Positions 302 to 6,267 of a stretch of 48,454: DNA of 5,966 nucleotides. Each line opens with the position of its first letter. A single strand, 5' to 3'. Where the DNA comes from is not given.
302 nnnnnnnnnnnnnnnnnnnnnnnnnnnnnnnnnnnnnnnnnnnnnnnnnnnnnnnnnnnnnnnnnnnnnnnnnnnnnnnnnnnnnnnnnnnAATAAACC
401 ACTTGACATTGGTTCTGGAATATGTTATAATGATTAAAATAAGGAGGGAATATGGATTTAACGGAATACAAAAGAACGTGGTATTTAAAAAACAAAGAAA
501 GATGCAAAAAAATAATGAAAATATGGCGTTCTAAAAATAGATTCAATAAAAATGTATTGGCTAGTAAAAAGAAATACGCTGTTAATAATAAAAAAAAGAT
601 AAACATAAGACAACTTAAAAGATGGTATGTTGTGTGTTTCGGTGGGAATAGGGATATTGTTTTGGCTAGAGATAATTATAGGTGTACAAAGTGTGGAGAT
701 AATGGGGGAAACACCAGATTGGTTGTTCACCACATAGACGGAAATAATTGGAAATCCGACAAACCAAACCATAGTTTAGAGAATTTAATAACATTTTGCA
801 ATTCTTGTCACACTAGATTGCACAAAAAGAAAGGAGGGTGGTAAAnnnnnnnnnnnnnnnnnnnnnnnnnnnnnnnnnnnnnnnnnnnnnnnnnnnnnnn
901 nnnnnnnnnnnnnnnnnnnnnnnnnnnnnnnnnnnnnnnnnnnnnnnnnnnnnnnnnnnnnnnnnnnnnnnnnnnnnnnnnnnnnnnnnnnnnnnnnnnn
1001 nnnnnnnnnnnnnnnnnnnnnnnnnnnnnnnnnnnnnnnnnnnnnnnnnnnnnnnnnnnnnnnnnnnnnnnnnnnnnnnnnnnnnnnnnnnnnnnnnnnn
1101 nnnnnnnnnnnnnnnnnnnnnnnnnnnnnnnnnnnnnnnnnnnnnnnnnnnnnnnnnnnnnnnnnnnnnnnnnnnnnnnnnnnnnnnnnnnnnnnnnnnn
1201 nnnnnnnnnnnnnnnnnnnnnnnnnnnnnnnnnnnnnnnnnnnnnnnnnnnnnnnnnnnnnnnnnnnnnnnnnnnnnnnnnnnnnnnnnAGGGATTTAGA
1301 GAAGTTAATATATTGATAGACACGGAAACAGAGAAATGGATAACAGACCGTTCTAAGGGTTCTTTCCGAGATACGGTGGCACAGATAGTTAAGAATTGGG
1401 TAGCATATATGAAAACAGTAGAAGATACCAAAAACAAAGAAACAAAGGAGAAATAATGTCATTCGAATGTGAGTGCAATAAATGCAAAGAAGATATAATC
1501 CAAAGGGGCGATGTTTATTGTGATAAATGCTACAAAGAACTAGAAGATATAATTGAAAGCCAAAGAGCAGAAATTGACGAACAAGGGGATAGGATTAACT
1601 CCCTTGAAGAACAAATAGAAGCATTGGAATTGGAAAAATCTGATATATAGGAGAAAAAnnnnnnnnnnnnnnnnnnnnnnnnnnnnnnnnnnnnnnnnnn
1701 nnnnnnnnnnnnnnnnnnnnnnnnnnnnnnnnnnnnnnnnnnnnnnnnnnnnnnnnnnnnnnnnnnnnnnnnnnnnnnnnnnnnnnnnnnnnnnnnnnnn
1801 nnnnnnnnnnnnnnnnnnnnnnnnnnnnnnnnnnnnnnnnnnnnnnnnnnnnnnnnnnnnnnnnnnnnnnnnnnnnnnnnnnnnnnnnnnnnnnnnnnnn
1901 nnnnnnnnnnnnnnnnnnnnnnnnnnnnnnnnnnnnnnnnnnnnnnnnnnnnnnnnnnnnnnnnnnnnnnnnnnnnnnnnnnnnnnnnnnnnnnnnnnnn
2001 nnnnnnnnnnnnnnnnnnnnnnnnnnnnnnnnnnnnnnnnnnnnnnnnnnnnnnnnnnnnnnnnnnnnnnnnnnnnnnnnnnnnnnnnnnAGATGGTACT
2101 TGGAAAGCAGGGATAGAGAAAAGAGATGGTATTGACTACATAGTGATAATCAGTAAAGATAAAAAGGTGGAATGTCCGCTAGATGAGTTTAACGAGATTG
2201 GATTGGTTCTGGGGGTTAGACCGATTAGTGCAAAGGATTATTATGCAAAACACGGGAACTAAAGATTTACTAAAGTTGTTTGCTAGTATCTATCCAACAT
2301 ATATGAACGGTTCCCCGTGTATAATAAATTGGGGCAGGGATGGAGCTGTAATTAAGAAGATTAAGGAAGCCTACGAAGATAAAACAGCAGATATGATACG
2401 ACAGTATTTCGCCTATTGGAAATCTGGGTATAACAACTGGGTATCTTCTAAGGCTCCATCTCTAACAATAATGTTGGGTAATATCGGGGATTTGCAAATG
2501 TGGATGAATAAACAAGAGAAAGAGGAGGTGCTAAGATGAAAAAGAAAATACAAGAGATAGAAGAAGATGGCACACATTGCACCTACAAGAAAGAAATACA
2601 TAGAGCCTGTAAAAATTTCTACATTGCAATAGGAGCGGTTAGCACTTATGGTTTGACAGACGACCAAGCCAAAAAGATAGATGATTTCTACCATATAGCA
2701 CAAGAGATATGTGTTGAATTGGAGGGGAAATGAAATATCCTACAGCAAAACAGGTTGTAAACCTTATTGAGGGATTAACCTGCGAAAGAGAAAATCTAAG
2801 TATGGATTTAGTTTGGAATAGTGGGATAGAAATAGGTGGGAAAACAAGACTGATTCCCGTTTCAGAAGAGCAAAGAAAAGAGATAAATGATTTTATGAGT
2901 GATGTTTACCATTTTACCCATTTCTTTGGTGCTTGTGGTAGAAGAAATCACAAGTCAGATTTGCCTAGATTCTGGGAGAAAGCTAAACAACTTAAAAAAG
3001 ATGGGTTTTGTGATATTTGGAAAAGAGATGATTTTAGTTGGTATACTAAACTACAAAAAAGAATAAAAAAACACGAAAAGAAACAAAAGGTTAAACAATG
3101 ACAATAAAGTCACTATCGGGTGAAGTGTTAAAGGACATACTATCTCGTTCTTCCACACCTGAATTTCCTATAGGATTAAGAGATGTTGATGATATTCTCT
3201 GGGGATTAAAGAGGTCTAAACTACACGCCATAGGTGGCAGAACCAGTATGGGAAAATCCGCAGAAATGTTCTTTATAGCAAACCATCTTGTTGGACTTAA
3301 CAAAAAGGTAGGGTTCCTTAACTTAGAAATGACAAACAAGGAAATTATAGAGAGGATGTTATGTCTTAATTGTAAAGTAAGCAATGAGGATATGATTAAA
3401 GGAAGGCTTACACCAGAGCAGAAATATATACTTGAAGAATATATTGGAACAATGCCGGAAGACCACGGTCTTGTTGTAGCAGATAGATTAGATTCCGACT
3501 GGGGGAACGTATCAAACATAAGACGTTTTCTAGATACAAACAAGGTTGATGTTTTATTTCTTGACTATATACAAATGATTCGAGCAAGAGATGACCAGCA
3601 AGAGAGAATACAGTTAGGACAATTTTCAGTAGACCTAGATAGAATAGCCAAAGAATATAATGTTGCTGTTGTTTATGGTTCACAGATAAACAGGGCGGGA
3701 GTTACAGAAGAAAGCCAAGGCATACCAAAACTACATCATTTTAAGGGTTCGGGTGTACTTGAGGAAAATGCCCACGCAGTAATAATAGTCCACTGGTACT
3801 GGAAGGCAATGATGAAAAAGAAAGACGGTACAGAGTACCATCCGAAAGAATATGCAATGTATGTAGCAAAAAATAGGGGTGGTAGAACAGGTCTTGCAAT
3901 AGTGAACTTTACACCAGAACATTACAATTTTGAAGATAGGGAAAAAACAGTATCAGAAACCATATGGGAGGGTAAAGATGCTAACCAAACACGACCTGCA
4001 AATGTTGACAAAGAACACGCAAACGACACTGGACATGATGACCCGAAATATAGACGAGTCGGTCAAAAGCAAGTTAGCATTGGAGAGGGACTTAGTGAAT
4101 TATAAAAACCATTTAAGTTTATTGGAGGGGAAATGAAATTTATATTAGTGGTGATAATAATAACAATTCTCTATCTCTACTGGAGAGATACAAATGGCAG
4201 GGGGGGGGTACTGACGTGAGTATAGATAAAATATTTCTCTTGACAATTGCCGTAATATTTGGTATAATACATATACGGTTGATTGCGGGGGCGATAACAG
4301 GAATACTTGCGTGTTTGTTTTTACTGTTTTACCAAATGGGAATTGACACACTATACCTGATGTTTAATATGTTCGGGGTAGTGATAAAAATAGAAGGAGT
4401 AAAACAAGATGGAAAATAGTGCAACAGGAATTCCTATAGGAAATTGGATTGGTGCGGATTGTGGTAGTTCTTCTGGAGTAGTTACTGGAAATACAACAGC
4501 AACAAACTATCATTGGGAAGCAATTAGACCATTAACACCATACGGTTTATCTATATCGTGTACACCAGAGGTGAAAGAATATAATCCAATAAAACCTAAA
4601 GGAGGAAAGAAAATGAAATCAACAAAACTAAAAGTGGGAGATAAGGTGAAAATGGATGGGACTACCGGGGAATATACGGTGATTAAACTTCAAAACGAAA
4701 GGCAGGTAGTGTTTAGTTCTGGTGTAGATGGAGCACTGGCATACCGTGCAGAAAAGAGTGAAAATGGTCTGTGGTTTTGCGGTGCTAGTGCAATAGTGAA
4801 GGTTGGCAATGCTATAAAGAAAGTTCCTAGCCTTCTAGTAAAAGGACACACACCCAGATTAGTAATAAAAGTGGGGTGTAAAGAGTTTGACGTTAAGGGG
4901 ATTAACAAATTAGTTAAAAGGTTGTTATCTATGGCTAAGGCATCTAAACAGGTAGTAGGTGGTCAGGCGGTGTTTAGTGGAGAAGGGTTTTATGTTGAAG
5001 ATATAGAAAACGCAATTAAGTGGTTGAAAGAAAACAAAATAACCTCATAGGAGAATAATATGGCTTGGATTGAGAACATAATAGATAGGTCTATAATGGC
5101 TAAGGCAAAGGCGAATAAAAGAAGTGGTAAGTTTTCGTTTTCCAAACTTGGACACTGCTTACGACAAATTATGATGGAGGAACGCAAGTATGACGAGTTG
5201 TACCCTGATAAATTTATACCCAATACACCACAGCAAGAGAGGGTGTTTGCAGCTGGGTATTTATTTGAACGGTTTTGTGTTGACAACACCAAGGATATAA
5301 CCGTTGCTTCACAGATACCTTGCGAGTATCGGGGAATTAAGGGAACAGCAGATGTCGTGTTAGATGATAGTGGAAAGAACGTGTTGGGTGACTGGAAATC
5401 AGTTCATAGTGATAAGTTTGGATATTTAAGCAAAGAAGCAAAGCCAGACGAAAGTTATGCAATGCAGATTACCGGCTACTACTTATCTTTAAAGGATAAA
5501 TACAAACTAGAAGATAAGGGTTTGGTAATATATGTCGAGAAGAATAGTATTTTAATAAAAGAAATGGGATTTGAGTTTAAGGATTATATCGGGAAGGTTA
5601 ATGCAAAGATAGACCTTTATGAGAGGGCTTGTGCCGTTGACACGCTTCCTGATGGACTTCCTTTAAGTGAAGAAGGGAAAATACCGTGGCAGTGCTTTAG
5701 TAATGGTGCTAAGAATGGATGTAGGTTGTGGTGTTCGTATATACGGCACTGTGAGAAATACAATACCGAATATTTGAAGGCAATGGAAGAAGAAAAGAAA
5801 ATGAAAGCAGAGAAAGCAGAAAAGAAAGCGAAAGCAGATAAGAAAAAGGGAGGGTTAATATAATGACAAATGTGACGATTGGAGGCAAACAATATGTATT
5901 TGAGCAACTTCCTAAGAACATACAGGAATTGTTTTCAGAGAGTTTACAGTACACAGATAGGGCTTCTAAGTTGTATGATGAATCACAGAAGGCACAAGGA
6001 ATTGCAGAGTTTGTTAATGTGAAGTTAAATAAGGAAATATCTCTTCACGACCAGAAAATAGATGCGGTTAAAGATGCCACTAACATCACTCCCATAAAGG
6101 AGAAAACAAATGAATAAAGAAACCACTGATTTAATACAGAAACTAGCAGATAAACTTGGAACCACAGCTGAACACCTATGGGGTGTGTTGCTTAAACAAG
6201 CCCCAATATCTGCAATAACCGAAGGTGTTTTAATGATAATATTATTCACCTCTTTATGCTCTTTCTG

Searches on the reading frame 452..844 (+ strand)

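Call 31: search_protein_families(library=phrogs, proteins=[window:452-844:+], max_evalue=0.01)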
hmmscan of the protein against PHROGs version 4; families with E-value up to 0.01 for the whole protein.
window:452-844:+ (130 aa): 19 families
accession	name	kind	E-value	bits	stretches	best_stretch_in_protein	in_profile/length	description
phrog_119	-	DNA, RNA and nucleotide metabolism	1.1e-13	51.8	1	10-128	135-259/443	HNH endonuclease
phrog_1271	-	DNA, RNA and nucleotide metabolism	2.3e-11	44.7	1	16-128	216-320/361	HNH endonuclease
phrog_144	-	DNA, RNA and nucleotide metabolism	7.2e-11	43.1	1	16-128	39-137/175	HNH endonuclease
phrog_8048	-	DNA, RNA and nucleotide metabolism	1.9e-10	41.4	1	67-128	168-230/273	HNH endonuclease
phrog_5956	-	DNA, RNA and nucleotide metabolism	5.9e-09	36.7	1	56-127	40-111/138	HNH endonuclease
phrog_8446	-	DNA, RNA and nucleotide metabolism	1.7e-08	35.4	1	66-124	131-196/211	HNH endonuclease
phrog_740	-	DNA, RNA and nucleotide metabolism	2.3e-07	31.1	1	67-125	30-86/332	HNH endonuclease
phrog_333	-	DNA, RNA and nucleotide metabolism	6e-07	30.7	1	67-122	25-77/138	HNH endonuclease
phrog_4581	-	head and packaging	1.4e-06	29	1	38-127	27-112/395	terminase small subunit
phrog_589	-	DNA, RNA and nucleotide metabolism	2.9e-06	28.1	1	67-126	83-141/179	HNH endonuclease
phrog_5200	-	DNA, RNA and nucleotide metabolism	9.3e-06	26.7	1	67-125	32-86/154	HNH endonuclease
phrog_15103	-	unknown function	6.5e-05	23.5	1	66-125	194-256/280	-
phrog_16986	-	unknown function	0.00015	22.4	1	70-121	15-63/248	-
phrog_7370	-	DNA, RNA and nucleotide metabolism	0.00026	22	1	68-125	34-85/115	HNH endonuclease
phrog_24252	-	DNA, RNA and nucleotide metabolism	0.00029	22.2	1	86-125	37-71/146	HNH endonuclease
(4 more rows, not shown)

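Call 32: search_protein_families(library=pfam, proteins=[window:452-844:+], max_evalue=0.01)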
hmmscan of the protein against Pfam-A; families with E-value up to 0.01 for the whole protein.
window:452-844:+ (130 aa): 1 family
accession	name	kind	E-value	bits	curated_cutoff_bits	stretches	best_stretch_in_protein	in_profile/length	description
PF01844.29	HNH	-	1e-06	29.2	21.4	1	78-126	1-47/47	HNH endonuclease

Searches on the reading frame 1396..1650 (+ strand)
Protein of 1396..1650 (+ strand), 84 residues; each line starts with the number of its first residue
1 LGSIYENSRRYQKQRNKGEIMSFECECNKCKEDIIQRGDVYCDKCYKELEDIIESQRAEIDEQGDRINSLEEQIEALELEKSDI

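Call 73: search_protein_families(library=pfam, proteins=[window:1396-1650:+], max_evalue=0.1)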
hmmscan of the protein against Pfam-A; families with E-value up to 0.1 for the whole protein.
window:1396-1650:+ (84 aa): 5 families
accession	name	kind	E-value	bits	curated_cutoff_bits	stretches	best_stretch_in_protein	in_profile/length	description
PF10235.14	Cript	-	0.0058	17.7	25.5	1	12-45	32-66/90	Microtubule-associated protein CRIPT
PF04102.17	SlyX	-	0.01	16.9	30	1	42-81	15-54/67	SlyX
PF13600.11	DUF4140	-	0.027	15.3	27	1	36-77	65-98/98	N-terminal domain of unknown function (DUF4140)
PF06785.16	UPF0242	-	0.059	13.8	33.5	1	46-80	152-186/194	Uncharacterised protein family (UPF0242) N-terminus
PF01519.22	DUF16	-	0.097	13.6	40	0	43-79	33-69/104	Protein of unknown function DUF16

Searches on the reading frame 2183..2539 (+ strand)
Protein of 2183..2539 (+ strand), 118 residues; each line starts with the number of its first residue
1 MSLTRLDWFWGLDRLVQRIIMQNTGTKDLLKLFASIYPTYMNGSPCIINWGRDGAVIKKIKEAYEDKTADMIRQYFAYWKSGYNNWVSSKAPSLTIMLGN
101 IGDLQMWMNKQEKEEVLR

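Call 31: search_protein_families(library=phrogs, proteins=[window:2183-2539:+], max_evalue=0.01)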
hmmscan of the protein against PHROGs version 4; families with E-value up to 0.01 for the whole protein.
window:2183-2539:+ (118 aa): 0 families

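Call 32: search_protein_families(library=pfam, proteins=[window:2183-2539:+], max_evalue=0.01)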
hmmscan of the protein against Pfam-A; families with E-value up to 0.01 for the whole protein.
window:2183-2539:+ (118 aa): 0 families

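Call 88: find_homologous_proteins(query=window:2183-2539:+, max_evalue=0.001)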
Query window:2183-2539:+ (118 aa): 1 proteins with E <= 0.001 among 3 candidates.
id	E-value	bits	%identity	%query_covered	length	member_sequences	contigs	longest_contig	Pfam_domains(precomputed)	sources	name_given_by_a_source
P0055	1.7e-60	220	100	83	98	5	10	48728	-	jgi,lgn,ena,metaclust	metaclust:\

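Call 92: predict_structure(protein=window:2183-2539:+)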
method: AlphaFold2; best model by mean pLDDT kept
length: 118 residues; sequences in the alignment: 1
mean_pLDDT: 42.7   pTM: 0.25
mean pLDDT of the five models: 42.7, 40.7, 38.7, 38.1, 37.6
residues with pLDDT >= 90: 0; 70-90: 0; 50-70: 16; < 50: 102
segments of 3 or more residues with pLDDT < 50: 1-64, 66-69, 74-102, 116-118
pLDDT, mean of each block of 10 residues (from residue 1): 36 43 42 42 38 43 48 47 35 36 53 51
secondary structure, 60 per line:
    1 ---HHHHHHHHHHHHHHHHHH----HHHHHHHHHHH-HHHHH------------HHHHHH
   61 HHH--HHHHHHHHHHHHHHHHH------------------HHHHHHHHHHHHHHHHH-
elements in order: H4-21 H26-36 H38-42 H55-63 H66-82 H101-117

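Call 98: search_protein_representatives(protein=window:2183-2539:+)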
Query: 118 residues. Proteins with E-value up to 0.001 (for the whole library): 3; up to 1e-10: 2; up to 1e-30: 1. The best 3 are listed.
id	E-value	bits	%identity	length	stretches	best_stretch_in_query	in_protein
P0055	5.3e-61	220.4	100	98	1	21-118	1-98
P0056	2.7e-18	82.5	42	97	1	26-118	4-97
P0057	5.2e-04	36.5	29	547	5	34-83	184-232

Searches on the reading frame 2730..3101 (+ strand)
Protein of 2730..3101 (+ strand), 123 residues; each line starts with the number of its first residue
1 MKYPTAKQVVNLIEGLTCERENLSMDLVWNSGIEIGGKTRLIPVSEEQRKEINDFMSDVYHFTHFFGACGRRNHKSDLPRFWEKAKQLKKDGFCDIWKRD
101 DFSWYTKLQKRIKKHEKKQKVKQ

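Call 31: search_protein_families(library=phrogs, proteins=[window:2730-3101:+], max_evalue=0.01)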
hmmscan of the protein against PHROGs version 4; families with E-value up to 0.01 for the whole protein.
window:2730-3101:+ (123 aa): 0 families

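Call 32: search_protein_families(library=pfam, proteins=[window:2730-3101:+], max_evalue=0.01)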
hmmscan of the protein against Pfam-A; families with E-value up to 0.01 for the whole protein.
window:2730-3101:+ (123 aa): 0 families

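Call 64: search_solved_structures(query=window:2730-3101:+, max_evalue=1)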
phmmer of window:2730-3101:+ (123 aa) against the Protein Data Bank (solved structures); distinct sequences matched with E-value up to 1: 2.
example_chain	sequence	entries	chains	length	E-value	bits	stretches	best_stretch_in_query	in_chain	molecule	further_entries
7wf9_A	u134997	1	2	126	0.41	13.9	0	51-94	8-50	Sorting nexin-25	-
7wf8_A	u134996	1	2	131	0.43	13.9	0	51-92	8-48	Sorting nexin-25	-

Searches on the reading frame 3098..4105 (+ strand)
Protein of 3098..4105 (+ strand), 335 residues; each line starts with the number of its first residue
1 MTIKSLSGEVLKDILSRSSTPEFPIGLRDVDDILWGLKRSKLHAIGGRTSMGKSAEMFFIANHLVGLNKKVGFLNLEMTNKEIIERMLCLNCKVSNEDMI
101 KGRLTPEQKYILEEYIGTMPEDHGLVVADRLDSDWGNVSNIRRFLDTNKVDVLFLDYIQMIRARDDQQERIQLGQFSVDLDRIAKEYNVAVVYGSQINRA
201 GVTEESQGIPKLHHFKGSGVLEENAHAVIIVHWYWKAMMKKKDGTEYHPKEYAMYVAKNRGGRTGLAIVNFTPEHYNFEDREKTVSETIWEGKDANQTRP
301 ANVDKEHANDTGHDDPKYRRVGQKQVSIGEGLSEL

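Call 11: search_protein_families(library=pfam, proteins=[window:3098-4105:+], max_evalue=0.01)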
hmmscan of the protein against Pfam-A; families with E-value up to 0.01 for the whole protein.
window:3098-4105:+ (335 aa): 1 family
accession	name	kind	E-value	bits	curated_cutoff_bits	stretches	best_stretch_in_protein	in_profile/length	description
PF03796.21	DnaB_C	-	1.8e-43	149.2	27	1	24-280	3-255/255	DnaB-like helicase C terminal domain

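Call 12: search_protein_families(library=phrogs, proteins=[window:3098-4105:+], max_evalue=0.001)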
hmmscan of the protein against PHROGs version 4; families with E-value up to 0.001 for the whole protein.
window:3098-4105:+ (335 aa): 4 families
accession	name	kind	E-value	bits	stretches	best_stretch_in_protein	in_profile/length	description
phrog_19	-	DNA, RNA and nucleotide metabolism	8.7e-44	151.4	1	14-293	325-589/621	DnaB-like replicative helicase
phrog_239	-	DNA, RNA and nucleotide metabolism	9.8e-29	101.8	1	16-320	335-642/801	DNA primase/helicase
phrog_243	-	DNA, RNA and nucleotide metabolism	5.5e-22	79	1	22-283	17-270/273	DnaB-like replicative helicase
phrog_11530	-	unknown function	1.2e-09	39.3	1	144-296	27-174/184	-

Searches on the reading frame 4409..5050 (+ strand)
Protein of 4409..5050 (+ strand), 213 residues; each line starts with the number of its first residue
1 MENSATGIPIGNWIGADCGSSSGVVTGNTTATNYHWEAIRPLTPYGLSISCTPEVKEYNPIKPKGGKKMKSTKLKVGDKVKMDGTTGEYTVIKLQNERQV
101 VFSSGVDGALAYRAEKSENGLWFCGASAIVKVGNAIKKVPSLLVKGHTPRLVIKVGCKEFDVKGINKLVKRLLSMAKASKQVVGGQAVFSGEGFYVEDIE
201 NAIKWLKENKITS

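Call 11: search_protein_families(library=pfam, proteins=[window:4409-5050:+], max_evalue=0.01)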
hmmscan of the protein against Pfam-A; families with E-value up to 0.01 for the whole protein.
window:4409-5050:+ (213 aa): 0 families

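Call 12: search_protein_families(library=phrogs, proteins=[window:4409-5050:+], max_evalue=0.001)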
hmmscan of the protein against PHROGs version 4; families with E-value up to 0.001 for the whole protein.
window:4409-5050:+ (213 aa): 0 families

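Call 63: search_solved_structures(query=window:4409-5050:+, max_evalue=1)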
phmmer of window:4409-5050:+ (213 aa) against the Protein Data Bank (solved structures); distinct sequences matched with E-value up to 1: 9.
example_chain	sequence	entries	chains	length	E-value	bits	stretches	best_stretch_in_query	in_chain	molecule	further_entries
3oee_A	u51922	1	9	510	0.17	14.9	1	83-143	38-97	ATP synthase subunit alpha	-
8f29_A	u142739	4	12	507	0.18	14.9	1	83-143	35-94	ATP synthase subunit alpha, mitochondrial | ATP synthase subunit alpha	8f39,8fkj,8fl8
2hld_A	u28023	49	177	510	0.18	14.9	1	83-143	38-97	ATP synthase alpha chain, mitochondrial | ATP SYNTHASE SUBUNIT ALPHA, MITOCHONDRIAL | ATP synthase subunit alpha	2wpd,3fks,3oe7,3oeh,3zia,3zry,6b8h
4b2q_B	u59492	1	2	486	0.18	14.9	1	83-143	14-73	ATP SYNTHASE SUBUNIT ALPHA, MITOCHONDRIAL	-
4b2q_A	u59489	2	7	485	0.18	14.8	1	83-143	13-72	ATP SYNTHASE SUBUNIT ALPHA, MITOCHONDRIAL | ATP synthase subunit alpha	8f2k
2xok_A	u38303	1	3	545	0.2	14.7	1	83-143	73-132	ATP SYNTHASE SUBUNIT ALPHA, MITOCHONDRIAL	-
5fl7_A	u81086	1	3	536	0.25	14.4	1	83-150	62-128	ATP SYNTHASE SUBUNIT ALPHA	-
3ofn_A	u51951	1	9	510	0.4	13.7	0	83-143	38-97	ATP synthase subunit alpha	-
1izc_A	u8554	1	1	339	0.62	13.1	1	136-203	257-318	macrophomate synthase intermolecular Diels-Alderase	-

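Call 66: find_homologous_proteins(query=window:4409-5050:+, max_evalue=0.001)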
Query window:4409-5050:+ (213 aa): 1 proteins with E <= 0.001 among 348 candidates.
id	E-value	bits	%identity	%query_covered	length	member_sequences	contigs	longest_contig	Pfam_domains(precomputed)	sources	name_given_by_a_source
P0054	1.3e-60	223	57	91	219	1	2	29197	-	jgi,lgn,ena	-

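Call 67: find_encoding_contigs(protein=P0054, flank=10000, max_places=4)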
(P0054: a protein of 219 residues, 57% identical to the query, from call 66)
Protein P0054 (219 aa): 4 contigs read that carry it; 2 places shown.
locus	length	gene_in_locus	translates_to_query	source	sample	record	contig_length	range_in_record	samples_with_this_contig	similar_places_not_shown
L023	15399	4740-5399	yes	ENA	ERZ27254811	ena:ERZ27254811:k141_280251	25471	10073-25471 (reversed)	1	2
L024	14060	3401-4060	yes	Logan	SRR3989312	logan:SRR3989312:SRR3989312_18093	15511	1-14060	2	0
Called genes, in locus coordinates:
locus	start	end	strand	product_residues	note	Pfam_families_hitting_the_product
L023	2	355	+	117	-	?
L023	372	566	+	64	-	-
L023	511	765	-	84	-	-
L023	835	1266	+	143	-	-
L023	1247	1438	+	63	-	-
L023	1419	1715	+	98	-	-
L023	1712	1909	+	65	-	-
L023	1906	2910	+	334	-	PF03796:DnaB_C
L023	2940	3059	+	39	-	-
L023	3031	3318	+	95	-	-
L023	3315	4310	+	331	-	PF04055:Radical_SAM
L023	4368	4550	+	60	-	-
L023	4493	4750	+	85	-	-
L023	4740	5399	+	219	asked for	-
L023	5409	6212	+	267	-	-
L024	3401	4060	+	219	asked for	-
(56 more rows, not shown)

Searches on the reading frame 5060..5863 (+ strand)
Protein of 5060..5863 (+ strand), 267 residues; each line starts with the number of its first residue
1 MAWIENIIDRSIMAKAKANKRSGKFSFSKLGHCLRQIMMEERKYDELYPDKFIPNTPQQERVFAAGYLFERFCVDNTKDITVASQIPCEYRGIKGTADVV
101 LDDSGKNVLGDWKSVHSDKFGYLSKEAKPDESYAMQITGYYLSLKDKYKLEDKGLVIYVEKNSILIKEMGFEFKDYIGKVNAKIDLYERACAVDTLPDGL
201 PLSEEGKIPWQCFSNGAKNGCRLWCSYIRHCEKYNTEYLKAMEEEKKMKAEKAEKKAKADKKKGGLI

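Call 11: search_protein_families(library=pfam, proteins=[window:5060-5863:+], max_evalue=0.01)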
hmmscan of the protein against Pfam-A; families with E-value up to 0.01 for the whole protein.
window:5060-5863:+ (267 aa): 0 families

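Call 12: search_protein_families(library=phrogs, proteins=[window:5060-5863:+], max_evalue=0.001)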
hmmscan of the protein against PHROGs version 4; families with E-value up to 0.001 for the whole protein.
window:5060-5863:+ (267 aa): 2 families
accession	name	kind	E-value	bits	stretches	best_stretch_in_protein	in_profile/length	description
phrog_1706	-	DNA, RNA and nucleotide metabolism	1.1e-18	68.8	1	14-255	39-274/293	CRISPR/Cas system associated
phrog_298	-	DNA, RNA and nucleotide metabolism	3.4e-05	24.3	1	89-180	162-249/293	exonuclease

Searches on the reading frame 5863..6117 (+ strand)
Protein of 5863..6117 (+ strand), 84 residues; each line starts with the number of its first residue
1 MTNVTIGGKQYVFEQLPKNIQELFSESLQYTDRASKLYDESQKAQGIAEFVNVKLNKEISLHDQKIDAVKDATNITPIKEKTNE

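Call 74: search_protein_families(library=pfam, proteins=[window:5863-6117:+], max_evalue=0.1)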
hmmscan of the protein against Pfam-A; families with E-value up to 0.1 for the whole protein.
window:5863-6117:+ (84 aa): 3 families
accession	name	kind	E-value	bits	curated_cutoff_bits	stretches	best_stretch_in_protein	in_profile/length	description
PF20045.4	DUF6447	-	0.0077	16.4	27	1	4-46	13-54/75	Family of unknown function (DUF6447)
PF12954.12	DUF3843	-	0.014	15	25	1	7-74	282-347/410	Protein of unknown function (DUF3843)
PF12220.14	U1snRNP70_N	-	0.036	15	23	1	15-57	2-47/92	U1 small nuclear ribonucleoprotein of 70kDa MW N terminal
